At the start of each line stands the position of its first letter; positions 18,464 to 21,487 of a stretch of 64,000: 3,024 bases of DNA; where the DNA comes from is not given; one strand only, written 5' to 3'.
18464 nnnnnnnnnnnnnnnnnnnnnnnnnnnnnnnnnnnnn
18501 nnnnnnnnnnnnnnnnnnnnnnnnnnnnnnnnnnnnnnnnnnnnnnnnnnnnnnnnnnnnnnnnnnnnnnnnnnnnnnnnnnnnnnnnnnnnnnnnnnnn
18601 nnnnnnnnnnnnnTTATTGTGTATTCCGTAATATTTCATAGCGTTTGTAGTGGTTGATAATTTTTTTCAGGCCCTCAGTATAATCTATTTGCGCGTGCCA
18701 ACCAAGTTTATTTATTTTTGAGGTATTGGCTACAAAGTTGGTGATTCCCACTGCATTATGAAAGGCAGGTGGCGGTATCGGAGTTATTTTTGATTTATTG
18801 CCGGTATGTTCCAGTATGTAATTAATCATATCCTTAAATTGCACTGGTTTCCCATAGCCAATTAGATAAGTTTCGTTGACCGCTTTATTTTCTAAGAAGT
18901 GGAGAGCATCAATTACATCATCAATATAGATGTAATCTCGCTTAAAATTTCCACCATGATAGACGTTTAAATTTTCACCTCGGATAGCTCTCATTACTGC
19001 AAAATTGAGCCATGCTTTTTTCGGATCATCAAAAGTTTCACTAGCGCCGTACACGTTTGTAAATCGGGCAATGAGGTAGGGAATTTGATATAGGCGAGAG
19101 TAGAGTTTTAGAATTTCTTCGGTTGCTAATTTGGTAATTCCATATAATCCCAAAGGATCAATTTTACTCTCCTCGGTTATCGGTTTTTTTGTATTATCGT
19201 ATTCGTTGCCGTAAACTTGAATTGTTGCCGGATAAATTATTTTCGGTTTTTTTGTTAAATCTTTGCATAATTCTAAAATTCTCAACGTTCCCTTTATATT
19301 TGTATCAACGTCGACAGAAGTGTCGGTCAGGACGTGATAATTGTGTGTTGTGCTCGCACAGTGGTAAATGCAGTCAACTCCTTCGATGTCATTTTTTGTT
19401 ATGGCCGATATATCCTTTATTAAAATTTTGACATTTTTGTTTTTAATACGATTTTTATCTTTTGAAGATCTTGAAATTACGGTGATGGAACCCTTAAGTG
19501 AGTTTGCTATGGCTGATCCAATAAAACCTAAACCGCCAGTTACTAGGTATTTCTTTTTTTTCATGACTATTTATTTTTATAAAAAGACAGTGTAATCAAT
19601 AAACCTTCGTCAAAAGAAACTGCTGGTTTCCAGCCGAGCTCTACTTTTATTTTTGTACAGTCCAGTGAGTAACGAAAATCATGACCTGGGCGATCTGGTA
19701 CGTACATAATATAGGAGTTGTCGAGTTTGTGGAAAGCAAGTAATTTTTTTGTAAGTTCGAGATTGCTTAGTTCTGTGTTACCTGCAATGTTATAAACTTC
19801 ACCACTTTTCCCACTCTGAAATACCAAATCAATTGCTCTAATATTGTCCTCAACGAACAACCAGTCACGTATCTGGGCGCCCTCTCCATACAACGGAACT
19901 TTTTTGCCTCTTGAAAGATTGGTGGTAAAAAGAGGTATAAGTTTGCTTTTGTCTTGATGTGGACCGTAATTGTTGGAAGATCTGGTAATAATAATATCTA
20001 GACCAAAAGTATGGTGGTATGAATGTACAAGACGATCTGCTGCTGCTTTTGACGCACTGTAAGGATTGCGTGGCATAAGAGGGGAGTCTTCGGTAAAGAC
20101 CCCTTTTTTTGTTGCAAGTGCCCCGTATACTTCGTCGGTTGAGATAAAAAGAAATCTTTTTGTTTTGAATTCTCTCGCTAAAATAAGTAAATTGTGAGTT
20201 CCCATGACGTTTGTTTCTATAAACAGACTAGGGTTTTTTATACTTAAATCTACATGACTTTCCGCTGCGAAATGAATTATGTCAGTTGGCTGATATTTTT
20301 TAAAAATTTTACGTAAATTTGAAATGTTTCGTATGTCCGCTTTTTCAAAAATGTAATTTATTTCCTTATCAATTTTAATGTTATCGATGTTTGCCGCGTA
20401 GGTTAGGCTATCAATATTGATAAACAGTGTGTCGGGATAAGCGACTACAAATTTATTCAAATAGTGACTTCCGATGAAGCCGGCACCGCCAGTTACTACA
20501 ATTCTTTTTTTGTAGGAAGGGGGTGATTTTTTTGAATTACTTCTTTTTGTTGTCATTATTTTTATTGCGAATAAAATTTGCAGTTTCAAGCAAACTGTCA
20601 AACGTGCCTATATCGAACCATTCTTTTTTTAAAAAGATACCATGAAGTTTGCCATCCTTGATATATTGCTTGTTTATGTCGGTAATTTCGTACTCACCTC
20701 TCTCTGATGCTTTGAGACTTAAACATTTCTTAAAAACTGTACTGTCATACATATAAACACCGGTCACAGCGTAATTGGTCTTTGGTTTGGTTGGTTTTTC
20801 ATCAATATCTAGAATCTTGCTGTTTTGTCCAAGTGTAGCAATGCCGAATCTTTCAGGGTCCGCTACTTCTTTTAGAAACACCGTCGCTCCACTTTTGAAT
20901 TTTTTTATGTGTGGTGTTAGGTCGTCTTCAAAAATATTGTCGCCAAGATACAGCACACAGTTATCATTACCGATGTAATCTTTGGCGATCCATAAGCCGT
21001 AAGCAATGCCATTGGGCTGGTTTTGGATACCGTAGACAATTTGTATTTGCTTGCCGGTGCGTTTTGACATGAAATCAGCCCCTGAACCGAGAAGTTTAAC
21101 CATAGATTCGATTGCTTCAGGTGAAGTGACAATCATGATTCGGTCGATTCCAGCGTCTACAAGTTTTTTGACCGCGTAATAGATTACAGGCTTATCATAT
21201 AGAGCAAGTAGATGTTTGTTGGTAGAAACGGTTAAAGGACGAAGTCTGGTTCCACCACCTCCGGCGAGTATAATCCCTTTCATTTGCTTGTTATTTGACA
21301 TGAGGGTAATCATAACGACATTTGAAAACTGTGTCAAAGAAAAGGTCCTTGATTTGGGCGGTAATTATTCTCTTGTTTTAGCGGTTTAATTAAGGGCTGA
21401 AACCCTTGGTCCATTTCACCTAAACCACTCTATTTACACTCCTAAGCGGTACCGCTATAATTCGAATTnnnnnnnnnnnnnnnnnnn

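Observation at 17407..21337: E1/SpnQ-like 3-dehydratase operon with SDR, rmlB and rmlA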

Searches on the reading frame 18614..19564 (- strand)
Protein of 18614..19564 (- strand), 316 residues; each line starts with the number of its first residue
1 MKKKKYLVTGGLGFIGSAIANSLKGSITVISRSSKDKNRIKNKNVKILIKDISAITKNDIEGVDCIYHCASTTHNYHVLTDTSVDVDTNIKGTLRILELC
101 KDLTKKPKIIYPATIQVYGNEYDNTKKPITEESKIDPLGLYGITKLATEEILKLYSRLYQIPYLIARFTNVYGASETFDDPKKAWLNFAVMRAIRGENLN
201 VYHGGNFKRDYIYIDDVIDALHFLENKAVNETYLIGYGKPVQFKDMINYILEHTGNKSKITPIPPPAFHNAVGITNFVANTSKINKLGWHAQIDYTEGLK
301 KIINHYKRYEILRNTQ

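Call 3: search_protein_families(library=ncbifam, proteins=[window:18614-19564:-], max_evalue=0.00001)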
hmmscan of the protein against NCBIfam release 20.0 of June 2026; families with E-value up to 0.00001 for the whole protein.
window:18614-19564:- (316 aa): 19 families
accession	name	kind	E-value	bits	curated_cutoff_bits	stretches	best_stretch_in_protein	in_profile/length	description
TIGR01181.1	dTDP_gluc_dehyt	equivalog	1.3e-33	116.5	365.1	1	5-310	1-315/321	dTDP-glucose 4,6-dehydratase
TIGR02197.1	heptose_epim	equivalog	1.1e-28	100.3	274.6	1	7-307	2-314/316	ADP-glyceromanno-heptose 6-epimerase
TIGR01179.1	galE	equivalog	2.3e-24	85.9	262.3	1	6-295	2-313/332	UDP-glucose 4-epimerase GalE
TIGR04180.1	EDH_00030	hypoth_equivalog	1.6e-19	70.1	475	1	7-287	2-289/297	NAD-dependent 4,6-dehydratase LegB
NF007582.0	PRK10217.1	equivalog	6.9e-18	64.9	698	1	4-310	2-335/355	dTDP-glucose 4,6-dehydratase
NF047922.1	GDPFucSynFcl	equivalog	7.6e-18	65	500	1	3-306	2-301/308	GDP-L-fucose synthase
NF008360.0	PRK11150.1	equivalog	3e-16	59.5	452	1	7-293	3-292/310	ADP-glyceromanno-heptose 6-epimerase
NF007490.0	PRK10084.1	subfamily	1.9e-14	53.4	649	1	5-307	2-335/361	dTDP-glucose 4,6-dehydratase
TIGR03466.1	HpnA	hypoth_equivalog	1.5e-13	50.4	367.65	1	5-279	2-271/327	hopanoid-associated sugar epimerase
NF011728.1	PRK15181.1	equivalog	3.7e-12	45.9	760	1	51-306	77-337/348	Vi polysaccharide biosynthesis UDP-N-acetylglucosaminuronic acid C-4 epimerase TviC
NF043036.1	ErythonDh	equivalog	4.9e-12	45.7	325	1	6-157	3-165/321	D-erythronate dehydrogenase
NF042423.1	oxyalk_red_Shew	equivalog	1.3e-11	44.2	580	1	3-257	8-260/331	2-alkyl-3-oxoalkanoate reductase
NF042422.1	oxyalk_red_OleD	equivalog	2.9e-11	43.3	580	1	5-260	2-256/329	2-alkyl-3-oxoalkanoate reductase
TIGR01777.1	yfcH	hypoth_equivalog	2.9e-10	40.2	207.35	1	7-133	2-128/292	TIGR01777 family oxidoreductase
NF008872.0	PRK11908.1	equivalog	1.6e-09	37.3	294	1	4-236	2-252/349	bifunctional UDP-4-keto-pentose/UDP-xylose synthase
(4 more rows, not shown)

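Call 4: search_protein_families(library=pfam, proteins=[window:18614-19564:-], max_evalue=0.00001)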
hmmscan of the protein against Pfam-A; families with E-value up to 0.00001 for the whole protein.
window:18614-19564:- (316 aa): 6 families
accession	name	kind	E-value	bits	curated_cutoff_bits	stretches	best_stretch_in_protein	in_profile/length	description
PF01370.27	Epimerase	-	2.2e-40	139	20.9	1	7-236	2-240/240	NAD dependent epimerase/dehydratase family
PF16363.11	GDP_Man_Dehyd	-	4.4e-29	102.4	27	1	7-301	1-331/332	GDP-mannose 4,6 dehydratase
PF04321.23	RmlD_sub_bind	-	4.8e-14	52.5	27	1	5-304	2-283/287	RmlD substrate binding domain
PF07993.18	NAD_binding_4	-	9.5e-13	48.3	20.1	1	60-187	86-217/258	Male sterility protein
PF01073.25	3Beta_HSD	-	6.8e-11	42.1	22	1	7-258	1-272/280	3-beta hydroxysteroid dehydrogenase/isomerase family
PF02719.21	Polysacc_synt_2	-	5.4e-07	29.5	20.2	0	7-103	2-118/293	Polysaccharide biosynthesis protein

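Call 30: search_solved_structures(query=window:18614-19564:-, max_evalue=1e-8)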
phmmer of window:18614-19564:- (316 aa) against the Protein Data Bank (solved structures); distinct sequences matched with E-value up to 1e-8: 60.
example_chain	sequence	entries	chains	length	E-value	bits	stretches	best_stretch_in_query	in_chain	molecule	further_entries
4zrm_A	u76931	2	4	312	2.8e-30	109.2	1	6-308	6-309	UDP-glucose 4-epimerase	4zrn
6vlo_A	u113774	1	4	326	2.5e-23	86.3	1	4-307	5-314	Putative dTDP-D-glucose 4,6-dehydratase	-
5u4q_A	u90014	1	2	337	3.4e-23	85.9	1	61-258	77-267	dTDP-glucose 4,6-dehydratase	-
6wjb_A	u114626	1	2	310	4.4e-21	79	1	3-256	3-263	NAD-dependent epimerase/dehydratase family protein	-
6wj9_A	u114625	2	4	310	2.2e-20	76.7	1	3-256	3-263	NAD-dependent epimerase/dehydratase family protein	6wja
6dnt_A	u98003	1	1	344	4e-20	75.8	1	1-257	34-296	NAD-dependent epimerase/dehydratase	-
3ehe_A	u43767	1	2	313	7.2e-20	75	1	7-300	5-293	UDP-glucose 4-epimerase (GalE-1)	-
2pzj_A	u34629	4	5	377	2.8e-19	73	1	6-306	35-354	Putative nucleotide sugar epimerase/ dehydratase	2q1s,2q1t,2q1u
3vps_A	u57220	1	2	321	3.7e-19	72.7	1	3-281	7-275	NAD-dependent epimerase/dehydratase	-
1r6d_A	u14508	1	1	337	8.1e-19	71.5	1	51-308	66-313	TDP-glucose-4,6-dehydratase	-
2hun_A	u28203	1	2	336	8.8e-19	71.4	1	3-309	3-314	336aa long hypothetical dTDP-glucose 4,6-dehydratase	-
8du1_A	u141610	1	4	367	1.1e-18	71.1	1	4-307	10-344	dTDP-glucose 4,6-dehydratase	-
1r66_A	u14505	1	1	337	2.1e-18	70.2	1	51-308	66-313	TDP-glucose-4,6-dehydratase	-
2p5u_A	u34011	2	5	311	2.6e-18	69.9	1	5-307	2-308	UDP-glucose 4-epimerase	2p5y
1bxk_A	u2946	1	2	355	5.2e-18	68.9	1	4-253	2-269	PROTEIN (DTDP-GLUCOSE 4,6-DEHYDRATASE)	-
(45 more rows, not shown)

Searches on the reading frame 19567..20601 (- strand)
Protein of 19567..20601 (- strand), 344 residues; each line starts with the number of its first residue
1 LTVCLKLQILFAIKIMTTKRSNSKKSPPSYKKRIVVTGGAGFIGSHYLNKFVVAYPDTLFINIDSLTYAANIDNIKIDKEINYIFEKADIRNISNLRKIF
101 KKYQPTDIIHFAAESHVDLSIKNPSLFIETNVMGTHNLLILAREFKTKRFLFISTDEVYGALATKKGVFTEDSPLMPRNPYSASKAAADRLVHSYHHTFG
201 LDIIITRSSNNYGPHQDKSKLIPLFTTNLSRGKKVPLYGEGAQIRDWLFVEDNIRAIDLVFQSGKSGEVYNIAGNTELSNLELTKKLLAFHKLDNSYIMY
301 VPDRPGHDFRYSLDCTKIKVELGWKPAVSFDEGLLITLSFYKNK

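Call 3: search_protein_families(library=ncbifam, proteins=[window:19567-20601:-], max_evalue=0.00001)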
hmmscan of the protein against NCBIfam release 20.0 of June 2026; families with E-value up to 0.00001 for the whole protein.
window:19567-20601:- (344 aa): 26 families (the best 25 are shown)
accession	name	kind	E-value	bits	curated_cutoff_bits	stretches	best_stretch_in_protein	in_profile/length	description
TIGR01181.1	dTDP_gluc_dehyt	equivalog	3.1e-116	388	365.1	1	33-343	1-313/321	dTDP-glucose 4,6-dehydratase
NF007490.0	PRK10084.1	subfamily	7.5e-90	301.5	649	1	33-342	2-335/361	dTDP-glucose 4,6-dehydratase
NF007582.0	PRK10217.1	equivalog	9.8e-87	291.3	698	1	32-341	2-331/355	dTDP-glucose 4,6-dehydratase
TIGR04180.1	EDH_00030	hypoth_equivalog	1.8e-44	152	475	1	34-290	1-255/297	NAD-dependent 4,6-dehydratase LegB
TIGR01179.1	galE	equivalog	1.1e-37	129.6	262.3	1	33-328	1-311/332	UDP-glucose 4-epimerase GalE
TIGR02622.1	CDP_4_6_dhtase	equivalog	6e-31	107.8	278.45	1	31-343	4-332/352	CDP-glucose 4,6-dehydratase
TIGR02197.1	heptose_epim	equivalog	2.7e-23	82.6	274.6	1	34-302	1-270/316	ADP-glyceromanno-heptose 6-epimerase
NF011728.1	PRK15181.1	equivalog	5.7e-21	74.9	760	1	31-344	15-340/348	Vi polysaccharide biosynthesis UDP-N-acetylglucosaminuronic acid C-4 epimerase TviC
TIGR01472.1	gmd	equivalog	2.7e-20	72.9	415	1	83-285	56-262/342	GDP-mannose 4,6-dehydratase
NF007956.0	PRK10675.1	subfamily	3.6e-19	69.1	394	1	33-332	2-320/338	UDP-glucose 4-epimerase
NF047922.1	GDPFucSynFcl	equivalog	1.6e-16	60.6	500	1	86-341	35-301/308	GDP-L-fucose synthase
TIGR01214.1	rmlD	equivalog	1.6e-15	57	224.05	1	33-288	1-223/285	dTDP-4-dehydrorhamnose reductase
NF008872.0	PRK11908.1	equivalog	1.6e-15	57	294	1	32-292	2-272/349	bifunctional UDP-4-keto-pentose/UDP-xylose synthase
TIGR03466.1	HpnA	hypoth_equivalog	3.9e-13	49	367.65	1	33-287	2-242/327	hopanoid-associated sugar epimerase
TIGR03589.1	PseB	equivalog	1.2e-12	47.5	407.75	1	31-270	4-224/324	UDP-N-acetylglucosamine 4,6-dehydratase (inverting)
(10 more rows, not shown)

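Call 4: search_protein_families(library=pfam, proteins=[window:19567-20601:-], max_evalue=0.00001)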
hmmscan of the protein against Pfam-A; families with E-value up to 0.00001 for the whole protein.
window:19567-20601:- (344 aa): 6 families
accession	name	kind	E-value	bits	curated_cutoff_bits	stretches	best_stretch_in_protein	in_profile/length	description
PF16363.11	GDP_Man_Dehyd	-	3.1e-81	273.8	27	1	36-334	2-329/332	GDP-mannose 4,6 dehydratase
PF01370.27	Epimerase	-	4e-64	216.7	20.9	1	34-273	1-240/240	NAD dependent epimerase/dehydratase family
PF02719.21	Polysacc_synt_2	-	2.5e-23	83.1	20.2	1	34-293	1-249/293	Polysaccharide biosynthesis protein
PF01073.25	3Beta_HSD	-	2e-15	57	22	1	35-252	1-220/280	3-beta hydroxysteroid dehydrogenase/isomerase family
PF07993.18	NAD_binding_4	-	3.5e-14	53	20.1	1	107-210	91-206/258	Male sterility protein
PF04321.23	RmlD_sub_bind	-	1.5e-13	50.9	27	1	33-215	2-155/287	RmlD substrate binding domain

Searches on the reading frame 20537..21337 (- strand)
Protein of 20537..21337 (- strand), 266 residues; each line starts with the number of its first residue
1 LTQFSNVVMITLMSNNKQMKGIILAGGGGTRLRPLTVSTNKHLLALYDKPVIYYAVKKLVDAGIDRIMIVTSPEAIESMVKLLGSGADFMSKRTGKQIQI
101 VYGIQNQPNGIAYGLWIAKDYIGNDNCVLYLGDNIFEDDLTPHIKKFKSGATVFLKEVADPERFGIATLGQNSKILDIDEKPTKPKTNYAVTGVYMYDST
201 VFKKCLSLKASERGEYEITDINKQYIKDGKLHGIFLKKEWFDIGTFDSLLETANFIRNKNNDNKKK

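Call 3: search_protein_families(library=ncbifam, proteins=[window:20537-21337:-], max_evalue=0.00001)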
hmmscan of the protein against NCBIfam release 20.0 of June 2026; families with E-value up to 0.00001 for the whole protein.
window:20537-21337:- (266 aa): 30 families (the best 25 are shown)
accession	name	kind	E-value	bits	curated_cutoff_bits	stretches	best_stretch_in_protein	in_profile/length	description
TIGR01207.1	rmlA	equivalog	9.5e-73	244.8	360.65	1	20-259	1-239/286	glucose-1-phosphate thymidylyltransferase RfbA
NF012024.0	PRK15480.1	equivalog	7.3e-65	219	588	1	17-258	2-242/292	glucose-1-phosphate thymidylyltransferase RfbA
TIGR01208.1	rmlA_long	equivalog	5.5e-64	216.3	320.25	1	20-258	1-236/353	glucose-1-phosphate thymidylyltransferase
TIGR03992.1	Arch_glmU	subfamily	1.2e-44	152.7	292.1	1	19-256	1-227/393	bifunctional sugar-1-phosphate nucleotidylyltransferase/acetyltransferase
NF041313.1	UDPGP_AglF_Halo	equivalog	1.1e-35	123.2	400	1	19-243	1-221/234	UTP--glucose-1-phosphate uridylyltransferase AglF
NF041173.1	Sug_nt_acttase_Thmprot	equivalog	1.8e-30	106.2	600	1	19-262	1-233/405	bifunctional sugar-1-phosphate nucleotidylyltransferase/acetyltransferase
TIGR01099.1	galU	equivalog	2.7e-27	96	326.8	2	96-251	92-260/261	UTP--glucose-1-phosphate uridylyltransferase GalU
NF052502.1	man1P_GTase_Rv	exception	4.6e-24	84.9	440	1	21-251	3-225/352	mannose-1-phosphate guanylyltransferase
NF003670.0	PRK05293.1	equivalog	1.6e-21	76.7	470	1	16-261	2-264/382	glucose-1-phosphate adenylyltransferase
NF045761.1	NAMPUrTaseMurU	equivalog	3.8e-21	76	250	1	19-251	1-222/226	N-acetylmuramate alpha-1-phosphate uridylyltransferase MurU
TIGR02091.1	glgC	equivalog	2.5e-17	63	424.9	1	21-252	3-255/364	glucose-1-phosphate adenylyltransferase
NF049965.1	GlMnHpPGnyltfHddC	equivalog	2.8e-14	53.3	300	1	19-205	1-175/221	D-glycero-D-manno-heptose 1-phosphate guanosyltransferase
NF001947.0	PRK00725.1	subfamily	1.2e-13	50.6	470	1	14-213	12-231/426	glucose-1-phosphate adenylyltransferase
NF041135.1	IPPtranDIPPsyn_Thcocales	equivalog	1.5e-12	47.2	580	1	19-252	1-213/419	bifunctional L-myo-inositol-1-phosphate cytidylyltransferase/CDP-L-myo-inositol myo-inositolphosphotransferase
NF007516.0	PRK10122.1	equivalog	3.2e-12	46.2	534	1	18-72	3-57/297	UTP--glucose-1-phosphate uridylyltransferase GalF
TIGR02623.1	G1P_cyt_trans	equivalog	3.4e-08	33.3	300.25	0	19-70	1-52/255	glucose-1-phosphate cytidylyltransferase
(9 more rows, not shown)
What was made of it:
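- On Glucose-1-phosphate thymidylyltransferase RmlA (TIGR01207), for 20537-21337: 244.8 bits against 360.65 (call 3).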

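Call 4: search_protein_families(library=pfam, proteins=[window:20537-21337:-], max_evalue=0.00001)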
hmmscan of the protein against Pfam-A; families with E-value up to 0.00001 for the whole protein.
window:20537-21337:- (266 aa): 3 families
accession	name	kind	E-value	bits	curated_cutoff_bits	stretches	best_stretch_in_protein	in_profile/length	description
PF00483.29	NTP_transferase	-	3.5e-57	194.2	21.2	1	20-258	1-244/245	Nucleotidyl transferase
PF12804.13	NTP_transf_3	-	1.2e-09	38.9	27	1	21-136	1-98/160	MobA-like NTP transferase domain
PF01128.25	IspD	-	3.6e-06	27.3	27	1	22-116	4-86/221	2-C-methyl-D-erythritol 4-phosphate cytidylyltransferase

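Call 31: search_solved_structures(query=window:20537-21337:-, max_evalue=1e-15)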
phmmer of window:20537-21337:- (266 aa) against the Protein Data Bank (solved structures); distinct sequences matched with E-value up to 1e-15: 28.
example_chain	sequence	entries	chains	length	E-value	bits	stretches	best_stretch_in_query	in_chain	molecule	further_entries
3hl3_A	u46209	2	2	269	1e-63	218.2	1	15-258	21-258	Glucose-1-phosphate thymidylyltransferase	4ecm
1h5r_B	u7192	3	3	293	2.7e-60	207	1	17-257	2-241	GLUCOSE-1-PHOSPHATE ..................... | Glucose-1-phosphate thymidylyltransferase 1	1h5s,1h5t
1h5r_A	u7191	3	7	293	2.8e-60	206.9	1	17-257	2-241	GLUCOSE-1-PHOSPHATE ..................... | Glucose-1-phosphate thymidylyltransferase 1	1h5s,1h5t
1h5s_D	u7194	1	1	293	5.1e-60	206.1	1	17-257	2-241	Glucose-1-phosphate thymidylyltransferase 1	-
1h5s_A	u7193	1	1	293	7e-60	205.6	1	17-257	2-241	Glucose-1-phosphate thymidylyltransferase 1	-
1iim_A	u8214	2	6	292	1.8e-59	204.3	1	17-257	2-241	glucose-1-phosphate thymidylyltransferase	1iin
3pkp_A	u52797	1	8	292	2.4e-59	203.9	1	17-257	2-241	Glucose-1-phosphate thymidylyltransferase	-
3pkq_A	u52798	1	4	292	2.4e-59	203.9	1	17-257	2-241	Glucose-1-phosphate thymidylyltransferase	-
1mp3_A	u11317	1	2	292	8.7e-59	202.1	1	17-257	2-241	GLUCOSE-1-PHOSPHATE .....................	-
1mp5_A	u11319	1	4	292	1.2e-58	201.6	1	17-257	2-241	Y177F VARIANT OF S. ENTERICA RmlA BOUND TO UDP-GLUCOSE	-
4ho0_A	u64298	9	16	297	1.3e-58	201.5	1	19-258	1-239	Glucose-1-phosphate thymidylyltransferase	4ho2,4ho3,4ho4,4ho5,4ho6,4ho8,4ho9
1mp4_A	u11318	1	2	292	8.3e-58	198.8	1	17-257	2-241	W224H Variant of S. Enterica RmlA Bound to UDP-Glucose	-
4arw_A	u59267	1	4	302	2.8e-57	197.1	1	18-261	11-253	GLUCOSE-1-PHOSPHATE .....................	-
3zlk_A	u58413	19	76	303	2.9e-57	197.1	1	18-261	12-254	GLUCOSE-1-PHOSPHATE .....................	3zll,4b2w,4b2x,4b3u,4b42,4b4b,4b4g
6b5e_A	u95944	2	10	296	2.9e-57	197.1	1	19-258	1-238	Glucose-1-phosphate thymidylyltransferase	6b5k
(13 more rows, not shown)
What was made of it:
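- On Glucose-1-phosphate thymidylyltransferase RmlA (TIGR01207), for 20537-21337: However, the 21 best PDB hits are all RmlA, and the short Bacillus form 3hl3 is the best at 218 bits (call 31).
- Checked: All of its top PDB hits are RmlA, the best being the short Bacillus form 3hl3 at 218 bits (call 31).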
